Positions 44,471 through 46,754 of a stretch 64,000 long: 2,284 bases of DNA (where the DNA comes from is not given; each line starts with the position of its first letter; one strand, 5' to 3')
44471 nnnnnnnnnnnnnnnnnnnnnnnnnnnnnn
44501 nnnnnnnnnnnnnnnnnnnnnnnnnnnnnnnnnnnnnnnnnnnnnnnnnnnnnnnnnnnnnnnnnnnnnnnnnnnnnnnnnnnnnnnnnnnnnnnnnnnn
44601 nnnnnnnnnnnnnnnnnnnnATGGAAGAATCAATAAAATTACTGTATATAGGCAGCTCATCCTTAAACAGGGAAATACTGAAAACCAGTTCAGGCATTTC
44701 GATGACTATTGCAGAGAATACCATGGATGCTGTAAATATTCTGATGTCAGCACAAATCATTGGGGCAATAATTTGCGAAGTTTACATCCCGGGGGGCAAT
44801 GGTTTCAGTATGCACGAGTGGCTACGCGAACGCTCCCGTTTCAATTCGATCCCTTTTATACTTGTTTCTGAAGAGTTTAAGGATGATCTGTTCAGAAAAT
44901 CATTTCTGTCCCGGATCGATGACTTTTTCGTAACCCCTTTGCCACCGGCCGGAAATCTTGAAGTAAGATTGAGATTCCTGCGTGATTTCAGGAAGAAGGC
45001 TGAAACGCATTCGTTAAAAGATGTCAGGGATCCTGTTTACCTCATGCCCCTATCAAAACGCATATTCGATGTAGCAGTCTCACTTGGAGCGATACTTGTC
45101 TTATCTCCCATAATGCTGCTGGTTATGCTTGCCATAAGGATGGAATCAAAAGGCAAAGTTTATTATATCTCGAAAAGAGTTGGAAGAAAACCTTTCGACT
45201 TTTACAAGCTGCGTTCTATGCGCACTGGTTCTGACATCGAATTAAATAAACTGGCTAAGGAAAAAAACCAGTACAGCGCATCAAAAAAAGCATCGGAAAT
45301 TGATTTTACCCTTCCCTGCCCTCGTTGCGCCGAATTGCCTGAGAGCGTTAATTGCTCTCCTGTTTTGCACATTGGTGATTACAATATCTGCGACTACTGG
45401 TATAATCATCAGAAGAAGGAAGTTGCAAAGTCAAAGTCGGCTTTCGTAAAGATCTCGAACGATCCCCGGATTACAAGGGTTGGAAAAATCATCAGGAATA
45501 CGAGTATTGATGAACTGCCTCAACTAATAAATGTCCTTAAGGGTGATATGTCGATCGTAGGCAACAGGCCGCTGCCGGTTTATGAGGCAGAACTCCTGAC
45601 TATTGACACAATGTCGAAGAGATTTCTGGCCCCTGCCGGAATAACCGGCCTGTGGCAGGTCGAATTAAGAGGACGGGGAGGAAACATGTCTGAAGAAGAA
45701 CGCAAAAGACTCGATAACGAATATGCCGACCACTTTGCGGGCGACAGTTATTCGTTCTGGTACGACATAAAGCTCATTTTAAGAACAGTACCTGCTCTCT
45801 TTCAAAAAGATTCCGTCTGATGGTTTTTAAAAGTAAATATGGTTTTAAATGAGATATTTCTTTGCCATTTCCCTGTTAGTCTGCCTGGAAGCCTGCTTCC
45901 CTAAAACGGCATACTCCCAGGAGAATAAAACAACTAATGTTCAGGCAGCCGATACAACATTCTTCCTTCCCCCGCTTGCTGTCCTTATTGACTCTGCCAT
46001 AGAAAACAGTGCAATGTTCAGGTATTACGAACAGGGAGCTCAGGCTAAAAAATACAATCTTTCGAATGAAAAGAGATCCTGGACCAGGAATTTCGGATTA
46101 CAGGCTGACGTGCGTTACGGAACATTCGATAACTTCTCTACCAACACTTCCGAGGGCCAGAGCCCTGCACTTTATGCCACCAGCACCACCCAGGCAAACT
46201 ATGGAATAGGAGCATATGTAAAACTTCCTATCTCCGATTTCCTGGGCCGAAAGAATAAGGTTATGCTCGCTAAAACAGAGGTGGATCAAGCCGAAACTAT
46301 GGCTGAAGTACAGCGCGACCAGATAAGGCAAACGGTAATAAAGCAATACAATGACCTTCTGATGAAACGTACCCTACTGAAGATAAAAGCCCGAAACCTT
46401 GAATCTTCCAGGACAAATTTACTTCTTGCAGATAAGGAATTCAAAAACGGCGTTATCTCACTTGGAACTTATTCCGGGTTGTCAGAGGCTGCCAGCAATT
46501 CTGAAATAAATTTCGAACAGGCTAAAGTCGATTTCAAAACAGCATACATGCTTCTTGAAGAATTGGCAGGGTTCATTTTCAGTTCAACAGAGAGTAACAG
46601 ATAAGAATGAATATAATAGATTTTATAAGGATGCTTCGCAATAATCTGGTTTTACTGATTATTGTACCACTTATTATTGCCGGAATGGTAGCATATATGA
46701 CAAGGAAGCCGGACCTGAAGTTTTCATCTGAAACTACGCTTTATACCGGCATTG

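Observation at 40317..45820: Phosphorelay wired directly to the priming enzyme of a polysaccharide pathway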

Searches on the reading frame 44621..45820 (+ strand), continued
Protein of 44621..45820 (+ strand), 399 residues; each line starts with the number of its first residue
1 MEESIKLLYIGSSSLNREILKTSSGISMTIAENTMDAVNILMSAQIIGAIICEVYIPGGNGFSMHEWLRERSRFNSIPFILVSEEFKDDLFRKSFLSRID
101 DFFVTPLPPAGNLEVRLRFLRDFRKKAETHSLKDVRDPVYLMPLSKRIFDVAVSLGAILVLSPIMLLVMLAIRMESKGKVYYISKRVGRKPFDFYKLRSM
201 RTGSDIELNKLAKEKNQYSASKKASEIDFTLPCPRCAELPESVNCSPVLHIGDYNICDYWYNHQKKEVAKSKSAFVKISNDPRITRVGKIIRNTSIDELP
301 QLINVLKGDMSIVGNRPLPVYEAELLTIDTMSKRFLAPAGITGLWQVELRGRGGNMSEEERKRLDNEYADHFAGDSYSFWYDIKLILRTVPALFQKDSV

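Call 42: fold_search(model_id=the predicted structure, library=pdb)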
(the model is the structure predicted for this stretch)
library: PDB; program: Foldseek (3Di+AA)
matches with E <= 10: 1285; with E <= 0.001: 383
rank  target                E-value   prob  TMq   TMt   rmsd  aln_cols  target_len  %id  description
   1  3bre_A                1.1e-07  1.00  0.29  0.35  16.6       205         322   17  Crystal Structure of P.aeruginosa PA3702 (released 2008-04-01)
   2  3bre_B                7.5e-07  1.00  0.28  0.34  16.6       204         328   18  Crystal Structure of P.aeruginosa PA3702 (released 2008-04-01)
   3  6xvu_A                9.4e-07  1.00  0.25  0.67   4.9       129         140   17  Bacteriophytochrome response regulator from Deinococcus radiodurans (released 2021-06-30)
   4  4kfc_B                1.3e-06  1.00  0.26  0.45  11.8       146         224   20  Crystal structure of a hyperactive mutant of response regulator KdpE complexed to its promoter DNA (released 2014-02-19)
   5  8wiw_4                1.4e-06  1.00  0.28  0.77   2.8       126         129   23  Cryo-EM structure of the flagellar C ring in the CW state (released 2024-09-04)
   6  2che                  1.9e-06  1.00  0.27  0.78   2.6       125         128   24  STRUCTURE OF THE MG2+-BOUND FORM OF CHEY AND MECHANISM OF PHOSPHORYL TRANSFER IN BACTERIAL CHEMOTAXIS (released 1994-04-30)
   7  6swl_A                1.9e-06  1.00  0.29  0.76   3.1       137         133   17  The REC domain of XynC, a response regulator from Geobacillus stearothermophilus (released 2020-10-14)
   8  1i3c_B                2.4e-06  1.00  0.24  0.65   8.2       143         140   16  RESPONSE REGULATOR FOR CYANOBACTERIAL PHYTOCHROME, RCP1 (released 2002-03-06)
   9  3olv_A                2.8e-06  1.00  0.28  0.78   2.7       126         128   22  Structural and functional effects of substitution at position T+1 in CheY: CheYA88V-BeF3-Mg complex (released 2011-08-31)
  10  8ted_B                3.2e-06  1.00  0.26  0.21  13.0       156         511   18  PorX primitive orthorhombic crystal form (released 2024-04-17)
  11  6xvu_D                3.3e-06  1.00  0.25  0.66   4.9       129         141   16  Bacteriophytochrome response regulator from Deinococcus radiodurans (released 2021-06-30)
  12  1zes_A                3.5e-06  1.00  0.27  0.82   2.1       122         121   20  BeF3- activated PhoB receiver domain (released 2005-09-20)
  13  2jb9_A                3.5e-06  1.00  0.27  0.79   2.5       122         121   21  PhoB response regulator receiver domain constitutively-active double mutant D10A and D53E. (released 2007-01-04)
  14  1d4z                  3.5e-06  1.00  0.28  0.77   2.7       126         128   22  CRYSTAL STRUCTURE OF CHEY-95IV, A HYPERACTIVE CHEY MUTANT (released 1999-10-14)
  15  3i5a                  3.8e-06  1.00  0.28  0.35  16.0       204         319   18  Crystal structure of full-length WpsR from Pseudomonas syringae (released 2009-08-18)
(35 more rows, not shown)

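Call 50: search_protein_families(library=pfam, proteins=[L069:9542-10984:+, L074:9386-10828:+, L038:9902-11053:+, L038:9456-9890:+, L035:4182-5294:+, L029:4796-5935:+, L004:10001-11200:+, L046:9377-10513:+], max_evalue=0.01)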
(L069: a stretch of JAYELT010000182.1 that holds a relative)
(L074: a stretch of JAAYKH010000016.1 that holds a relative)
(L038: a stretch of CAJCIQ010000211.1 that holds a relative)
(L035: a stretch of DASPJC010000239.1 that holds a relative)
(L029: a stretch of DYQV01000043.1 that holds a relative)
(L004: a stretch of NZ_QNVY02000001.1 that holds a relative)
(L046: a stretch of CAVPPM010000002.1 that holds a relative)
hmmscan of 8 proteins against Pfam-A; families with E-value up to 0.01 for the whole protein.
L069:9542-10984:+ (481 aa): 2 families
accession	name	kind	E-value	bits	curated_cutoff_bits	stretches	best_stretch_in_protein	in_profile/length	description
PF02397.22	Bac_transf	-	1.2e-64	217.5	27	1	285-476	1-178/179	Bacterial sugar transferase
PF13727.12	CoA_binding_3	-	5.8e-12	46.4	25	1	89-230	14-154/175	CoA-binding domain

L074:9386-10828:+ (481 aa): 2 families
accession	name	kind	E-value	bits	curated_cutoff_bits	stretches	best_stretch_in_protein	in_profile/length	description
PF02397.22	Bac_transf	-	2.5e-67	226.3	27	1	285-476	1-178/179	Bacterial sugar transferase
PF13727.12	CoA_binding_3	-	2.1e-06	28.3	25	1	88-230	13-154/175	CoA-binding domain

L038:9902-11053:+ (384 aa): 1 family
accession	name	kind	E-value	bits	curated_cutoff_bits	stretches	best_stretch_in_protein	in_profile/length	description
PF02397.22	Bac_transf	-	5.6e-59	199.1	27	1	183-379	2-178/179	Bacterial sugar transferase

L038:9456-9890:+ (145 aa): 1 family
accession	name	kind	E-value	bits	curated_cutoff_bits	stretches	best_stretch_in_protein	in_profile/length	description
PF00072.30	Response_reg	-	4.7e-14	53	30.2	1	7-111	2-106/111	Response regulator receiver domain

L035:4182-5294:+ (371 aa): 1 family
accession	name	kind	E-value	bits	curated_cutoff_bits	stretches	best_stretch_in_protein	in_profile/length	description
PF02397.22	Bac_transf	-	6.8e-63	211.9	27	1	171-366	1-178/179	Bacterial sugar transferase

L029:4796-5935:+ (380 aa): 1 family
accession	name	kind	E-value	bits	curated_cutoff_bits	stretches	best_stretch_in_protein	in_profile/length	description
PF02397.22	Bac_transf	-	6.7e-59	198.9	27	2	254-375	61-178/179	Bacterial sugar transferase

L004:10001-11200:+ (400 aa): 2 families
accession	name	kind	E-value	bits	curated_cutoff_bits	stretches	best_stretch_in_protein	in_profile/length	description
PF02397.22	Bac_transf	-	1.8e-52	177.9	27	2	271-395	62-178/179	Bacterial sugar transferase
PF00072.30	Response_reg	-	3.4e-07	30.9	30.2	1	30-103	27-97/111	Response regulator receiver domain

L046:9377-10513:+ (379 aa): 1 family
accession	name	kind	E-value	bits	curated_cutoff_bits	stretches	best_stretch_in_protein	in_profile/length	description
PF02397.22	Bac_transf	-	3.3e-61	206.4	27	1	180-374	1-178/179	Bacterial sugar transferase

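Call 52: find_encoding_contigs(protein=P0003, flank=10000, max_places=3)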
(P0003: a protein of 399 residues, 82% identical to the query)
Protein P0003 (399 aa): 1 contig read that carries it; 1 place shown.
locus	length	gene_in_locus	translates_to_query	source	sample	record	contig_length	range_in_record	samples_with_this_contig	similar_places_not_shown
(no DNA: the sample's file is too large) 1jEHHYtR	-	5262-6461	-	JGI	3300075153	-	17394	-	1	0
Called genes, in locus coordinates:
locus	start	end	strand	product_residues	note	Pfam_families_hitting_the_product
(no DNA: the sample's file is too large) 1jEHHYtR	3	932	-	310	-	?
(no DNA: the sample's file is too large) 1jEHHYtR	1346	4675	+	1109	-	PF13426:PAS_9, PF00989:PAS, PF08448:PAS_4, PF13188:PAS_8, PF08447:PAS_3, PF13426:PAS_9, PF00512:HisKA, PF02518:HATPase_c, +5 more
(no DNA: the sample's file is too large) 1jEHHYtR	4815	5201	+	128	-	PF00072:Response_reg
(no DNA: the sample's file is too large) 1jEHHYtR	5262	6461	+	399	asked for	PF00072:Response_reg (weak), PF02397:Bac_transf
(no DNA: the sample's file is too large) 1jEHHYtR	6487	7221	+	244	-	PF02321:OEP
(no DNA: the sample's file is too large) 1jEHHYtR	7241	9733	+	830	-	-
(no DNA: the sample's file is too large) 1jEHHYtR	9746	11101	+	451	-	-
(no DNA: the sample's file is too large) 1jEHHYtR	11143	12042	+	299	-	PF01501:Glyco_transf_8, PF18404:Glyco_transf_24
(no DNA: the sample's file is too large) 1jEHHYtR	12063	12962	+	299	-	PF00535:Glycos_transf_2, PF13641:Glyco_tranf_2_3 (weak)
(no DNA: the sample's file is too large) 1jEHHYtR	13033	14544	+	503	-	PF04932:Wzy_C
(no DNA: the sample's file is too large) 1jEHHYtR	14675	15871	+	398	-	PF13692:Glyco_trans_1_4, PF00534:Glycos_transf_1, PF13524:Glyco_trans_1_2 (weak)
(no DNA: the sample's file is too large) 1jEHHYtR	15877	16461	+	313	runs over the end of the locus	PF00156:Pribosyltran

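Call 53: find_encoding_contigs(protein=P0009, flank=10000, max_places=3)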
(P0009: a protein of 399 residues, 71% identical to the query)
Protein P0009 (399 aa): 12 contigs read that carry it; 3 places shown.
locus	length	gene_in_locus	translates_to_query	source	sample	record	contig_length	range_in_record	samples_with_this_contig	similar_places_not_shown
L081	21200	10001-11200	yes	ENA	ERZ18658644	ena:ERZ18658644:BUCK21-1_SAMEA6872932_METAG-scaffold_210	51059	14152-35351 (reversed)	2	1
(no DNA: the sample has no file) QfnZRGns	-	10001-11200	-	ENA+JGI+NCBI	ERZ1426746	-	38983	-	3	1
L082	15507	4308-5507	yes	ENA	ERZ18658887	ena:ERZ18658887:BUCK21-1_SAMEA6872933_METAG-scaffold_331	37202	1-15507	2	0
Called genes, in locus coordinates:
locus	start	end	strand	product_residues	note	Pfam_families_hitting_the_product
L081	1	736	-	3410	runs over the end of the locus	PF13927:Ig_3 (weak), PF13927:Ig_3, PF07679:I-set, PF13927:Ig_3, PF13927:Ig_3, PF07679:I-set, PF13927:Ig_3, PF19408:PKD_6, +13 more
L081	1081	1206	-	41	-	-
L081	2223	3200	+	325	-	PF13793:Pribosyltran_N, PF00156:Pribosyltran, PF14572:Pribosyl_synth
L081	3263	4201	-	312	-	PF01073:3Beta_HSD, PF01370:Epimerase, PF02719:Polysacc_synt_2 (faint), PF04321:RmlD_sub_bind (weak), PF16363:GDP_Man_Dehyd, PF07993:NAD_binding_4 (weak)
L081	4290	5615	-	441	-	PF02737:3HCDH_N (faint), PF03721:UDPG_MGDP_dh_N, PF00984:UDPG_MGDP_dh, PF03720:UDPG_MGDP_dh_C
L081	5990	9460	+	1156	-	PF00989:PAS, PF08448:PAS_4, PF13426:PAS_9, PF13426:PAS_9, PF00989:PAS, PF08448:PAS_4, PF13188:PAS_8, PF13426:PAS_9, +7 more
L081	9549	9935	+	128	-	PF00072:Response_reg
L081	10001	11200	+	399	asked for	PF02397:Bac_transf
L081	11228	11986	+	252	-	PF02321:OEP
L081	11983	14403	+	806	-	-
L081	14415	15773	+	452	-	PF01943:Polysacc_synt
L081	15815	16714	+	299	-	PF01501:Glyco_transf_8, PF18404:Glyco_transf_24 (weak)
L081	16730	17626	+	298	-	PF00535:Glycos_transf_2, PF13641:Glyco_tranf_2_3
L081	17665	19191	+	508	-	PF04932:Wzy_C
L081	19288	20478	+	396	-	PF00534:Glycos_transf_1, PF13692:Glyco_trans_1_4, PF13524:Glyco_trans_1_2 (weak)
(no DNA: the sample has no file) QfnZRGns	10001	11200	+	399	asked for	PF02397:Bac_transf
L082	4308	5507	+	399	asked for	PF02397:Bac_transf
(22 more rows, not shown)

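Call 54: find_encoding_contigs(protein=P0020, flank=10000, max_places=2)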
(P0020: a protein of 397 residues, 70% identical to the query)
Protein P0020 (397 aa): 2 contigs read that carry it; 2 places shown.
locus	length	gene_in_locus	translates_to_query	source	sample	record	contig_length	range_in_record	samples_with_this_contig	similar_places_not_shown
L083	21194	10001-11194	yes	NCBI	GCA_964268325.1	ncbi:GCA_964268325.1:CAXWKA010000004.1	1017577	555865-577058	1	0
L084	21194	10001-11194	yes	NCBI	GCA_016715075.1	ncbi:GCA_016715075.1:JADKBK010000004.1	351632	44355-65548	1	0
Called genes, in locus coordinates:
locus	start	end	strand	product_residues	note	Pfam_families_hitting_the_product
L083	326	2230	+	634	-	PF00989:PAS, PF08448:PAS_4, PF08447:PAS_3, PF00989:PAS, PF13188:PAS_8, PF00989:PAS, PF08448:PAS_4, PF13426:PAS_9, +6 more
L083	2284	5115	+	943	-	PF00989:PAS, PF13188:PAS_8 (weak), PF08447:PAS_3, PF13426:PAS_9, PF00989:PAS (weak), PF01590:GAF, PF08447:PAS_3, PF02518:HATPase_c, +3 more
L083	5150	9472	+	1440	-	PF00989:PAS, PF08448:PAS_4, PF13426:PAS_9, PF00989:PAS, PF13426:PAS_9, PF00989:PAS, PF08447:PAS_3, PF08448:PAS_4, +8 more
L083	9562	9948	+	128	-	PF00072:Response_reg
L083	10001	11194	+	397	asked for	PF00072:Response_reg (weak), PF02397:Bac_transf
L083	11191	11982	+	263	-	PF02321:OEP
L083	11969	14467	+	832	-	-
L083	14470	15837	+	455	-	PF01943:Polysacc_synt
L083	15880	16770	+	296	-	PF01501:Glyco_transf_8, PF18404:Glyco_transf_24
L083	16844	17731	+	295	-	PF00535:Glycos_transf_2, PF13641:Glyco_tranf_2_3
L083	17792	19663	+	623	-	PF13537:GATase_7 (weak), PF00733:Asn_synthase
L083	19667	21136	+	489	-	PF04932:Wzy_C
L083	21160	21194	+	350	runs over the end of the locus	PF01073:3Beta_HSD, PF01370:Epimerase, PF02719:Polysacc_synt_2, PF04321:RmlD_sub_bind, PF16363:GDP_Man_Dehyd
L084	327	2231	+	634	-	PF00989:PAS, PF08448:PAS_4, PF08447:PAS_3, PF00989:PAS, PF13188:PAS_8, PF00989:PAS, PF08448:PAS_4, PF13426:PAS_9, +6 more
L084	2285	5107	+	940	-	PF00989:PAS, PF13188:PAS_8 (weak), PF08447:PAS_3, PF13426:PAS_9, PF00989:PAS (weak), PF01590:GAF, PF08447:PAS_3, PF02518:HATPase_c, +3 more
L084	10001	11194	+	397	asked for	PF00072:Response_reg (weak), PF02397:Bac_transf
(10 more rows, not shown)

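Call 59: search_protein_families(library=pfam, proteins=[L036:5042-6772:+, L036:6762-7586:+, L036:8010-9101:+, L036:10878-12062:+, L036:12062-12958:+, L037:4803-6368:+, L037:7031-8470:+, L037:10822-11988:+, L037:12031-12936:+, L037:6361-6936:+], max_evalue=0.001)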
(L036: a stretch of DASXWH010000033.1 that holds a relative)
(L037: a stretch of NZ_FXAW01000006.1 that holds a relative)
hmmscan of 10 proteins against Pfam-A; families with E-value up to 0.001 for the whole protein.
L036:5042-6772:+ (576 aa): 2 families
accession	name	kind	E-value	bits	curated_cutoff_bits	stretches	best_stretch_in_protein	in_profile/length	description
PF02776.23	TPP_enzyme_N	-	5.1e-21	75.1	26.8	1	10-118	7-116/119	Thiamine pyrophosphate enzyme, N-terminal TPP binding domain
PF16582.11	TPP_enzyme_M_2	-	6e-10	39.7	30.1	1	211-399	35-206/208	Middle domain of thiamine pyrophosphate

L036:6762-7586:+ (274 aa): 2 families
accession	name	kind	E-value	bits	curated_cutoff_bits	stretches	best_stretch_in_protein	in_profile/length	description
PF00378.25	ECH_1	-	1.1e-80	271.1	27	1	22-268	4-249/251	Enoyl-CoA hydratase/isomerase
PF16113.10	ECH_2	-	8e-22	78.6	27.2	1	25-202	2-180/335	Enoyl-CoA hydratase/isomerase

L036:8010-9101:+ (363 aa): 1 family
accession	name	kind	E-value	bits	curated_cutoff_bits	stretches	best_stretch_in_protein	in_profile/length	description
PF00501.34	AMP-binding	-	1.6e-19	70.4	29.9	1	45-203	162-332/384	AMP-binding enzyme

L036:10878-12062:+ (394 aa): 3 families
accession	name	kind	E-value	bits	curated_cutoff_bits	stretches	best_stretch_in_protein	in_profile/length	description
PF13641.12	Glyco_tranf_2_3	-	1.5e-26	94.3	27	1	41-260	3-230/230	Glycosyltransferase like family 2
PF13632.12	Glyco_trans_2_3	-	5.7e-21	75.7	27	1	123-335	2-195/198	Glycosyl transferase family group 2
PF00535.33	Glycos_transf_2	-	6.1e-10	39.7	23.3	1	43-163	2-123/168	Glycosyl transferase family 2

L036:12062-12958:+ (298 aa): 4 families
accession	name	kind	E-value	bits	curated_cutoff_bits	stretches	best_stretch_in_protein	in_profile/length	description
PF00535.33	Glycos_transf_2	-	3.9e-26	92.4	23.3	1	10-182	1-166/168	Glycosyl transferase family 2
PF13641.12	Glyco_tranf_2_3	-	1.4e-15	58.4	27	1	9-241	3-226/230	Glycosyltransferase like family 2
PF13632.12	Glyco_trans_2_3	-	2.8e-06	27.7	27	1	87-263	1-157/198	Glycosyl transferase family group 2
PF10111.15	Glyco_tranf_2_2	-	0.00015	21.8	27.3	1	31-107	22-104/276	Glycosyltransferase like family 2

L037:4803-6368:+ (521 aa): 2 families
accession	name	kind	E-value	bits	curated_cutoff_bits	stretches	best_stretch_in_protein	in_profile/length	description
PF10079.15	Rossmann-like_BshC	-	3.3e-124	415.6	27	1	1-362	1-380/380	Bacillithiol biosynthesis BshC, N-terminal Rossmann-like domain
PF24850.1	CC_BshC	-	1.9e-38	132.3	27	1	365-518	2-158/159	Bacillithiol biosynthesis BshC, C-terminal coiled-coil domain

L037:7031-8470:+ (479 aa): 2 families
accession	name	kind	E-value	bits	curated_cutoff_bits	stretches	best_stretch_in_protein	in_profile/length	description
PF13440.11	Polysacc_synt_3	-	2.4e-82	276.9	23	1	33-323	2-292/293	Polysaccharide biosynthesis protein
PF01943.22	Polysacc_synt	-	1.5e-30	107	28.2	1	10-275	3-274/274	Polysaccharide biosynthesis protein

L037:10822-11988:+ (388 aa): 3 families
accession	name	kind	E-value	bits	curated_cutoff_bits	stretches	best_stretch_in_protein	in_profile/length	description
PF13641.12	Glyco_tranf_2_3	-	1.8e-23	84.2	27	1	45-262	2-227/230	Glycosyltransferase like family 2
PF13632.12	Glyco_trans_2_3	-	1.4e-20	74.4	27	1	129-338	3-194/198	Glycosyl transferase family group 2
PF00535.33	Glycos_transf_2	-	2.7e-09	37.6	23.3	1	49-182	2-137/168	Glycosyl transferase family 2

L037:12031-12936:+ (301 aa): 5 families
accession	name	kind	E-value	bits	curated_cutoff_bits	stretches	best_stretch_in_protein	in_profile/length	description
PF00535.33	Glycos_transf_2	-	1.4e-22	80.9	23.3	1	17-171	1-161/168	Glycosyl transferase family 2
PF13641.12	Glyco_tranf_2_3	-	5.9e-07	30.2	27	1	14-228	2-213/230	Glycosyltransferase like family 2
PF13712.12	Glyco_tranf_2_5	-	1.3e-05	25.5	27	1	77-222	39-183/210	Glycosyltransferase like family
PF13506.12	Glyco_transf_21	-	0.00044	20.2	21.7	1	86-192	25-120/174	Glycosyl transferase family 21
PF10111.15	Glyco_tranf_2_2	-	0.00057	19.9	27.3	1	37-134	20-129/276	Glycosyltransferase like family 2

L037:6361-6936:+ (191 aa): 1 family
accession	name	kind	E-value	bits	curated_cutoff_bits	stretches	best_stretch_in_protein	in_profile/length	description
PF01812.26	5-FTHF_cyc-lig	-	3.1e-27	96.1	27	1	3-184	1-186/186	5-formyltetrahydrofolate cyclo-ligase family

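Call 81: search_protein_families(library=pfam, proteins=[L002:8282-8611:+, L022:9286-9600:+, L010:9205-9543:+, L007:9107-9436:+], max_evalue=0.01)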
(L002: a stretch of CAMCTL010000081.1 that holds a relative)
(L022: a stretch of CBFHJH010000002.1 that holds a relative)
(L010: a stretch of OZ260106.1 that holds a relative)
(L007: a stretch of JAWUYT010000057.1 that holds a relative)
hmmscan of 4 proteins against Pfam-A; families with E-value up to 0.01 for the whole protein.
L002:8282-8611:+ (110 aa): 1 family
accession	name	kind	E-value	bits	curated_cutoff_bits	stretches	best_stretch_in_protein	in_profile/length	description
PF01627.28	Hpt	-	2.6e-10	40.8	24.6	1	22-88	2-66/84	Hpt domain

L022:9286-9600:+ (105 aa): 1 family
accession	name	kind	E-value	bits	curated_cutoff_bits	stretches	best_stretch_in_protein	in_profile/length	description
PF01627.28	Hpt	-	7.2e-09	36.2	24.6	1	21-97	2-77/84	Hpt domain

L010:9205-9543:+ (113 aa): 1 family
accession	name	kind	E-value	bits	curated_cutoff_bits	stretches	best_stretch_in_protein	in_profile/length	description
PF01627.28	Hpt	-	1.4e-08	35.2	24.6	1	27-92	2-69/84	Hpt domain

L007:9107-9436:+ (110 aa): 1 family
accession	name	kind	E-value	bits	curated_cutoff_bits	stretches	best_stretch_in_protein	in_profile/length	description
PF01627.28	Hpt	-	0.00027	21.5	24.6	1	22-68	2-48/84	Hpt domain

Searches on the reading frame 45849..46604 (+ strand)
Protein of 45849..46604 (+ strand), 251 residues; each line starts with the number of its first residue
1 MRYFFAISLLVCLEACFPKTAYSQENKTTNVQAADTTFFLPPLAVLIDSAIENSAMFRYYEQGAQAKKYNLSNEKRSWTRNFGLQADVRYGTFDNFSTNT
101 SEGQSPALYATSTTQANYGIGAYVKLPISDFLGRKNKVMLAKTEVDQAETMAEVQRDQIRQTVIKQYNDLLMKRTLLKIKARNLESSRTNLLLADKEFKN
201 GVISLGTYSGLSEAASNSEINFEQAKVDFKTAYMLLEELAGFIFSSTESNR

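Call 3: search_protein_families(library=pfam, proteins=[window:45849-46604:+], max_evalue=0.01)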
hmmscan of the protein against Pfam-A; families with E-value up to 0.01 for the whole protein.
window:45849-46604:+ (251 aa): 1 family
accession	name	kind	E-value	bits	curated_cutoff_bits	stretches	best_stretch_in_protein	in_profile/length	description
PF02321.23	OEP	-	8.1e-20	71.8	22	1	46-241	4-187/187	Outer membrane efflux protein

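Call 4: search_protein_families(library=ncbifam, proteins=[window:45849-46604:+], max_evalue=0.01)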
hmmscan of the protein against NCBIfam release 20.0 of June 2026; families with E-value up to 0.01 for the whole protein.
window:45849-46604:+ (251 aa): 2 families
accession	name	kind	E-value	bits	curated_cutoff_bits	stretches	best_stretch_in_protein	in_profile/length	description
TIGR01844.1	type_I_sec_TolC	subfamily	0.00027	20.1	225.15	1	102-201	271-358/414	TolC family outer membrane protein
TIGR01845.1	outer_NodT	subfamily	0.0029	16.5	210.05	1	37-241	53-249/460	efflux transporter outer membrane subunit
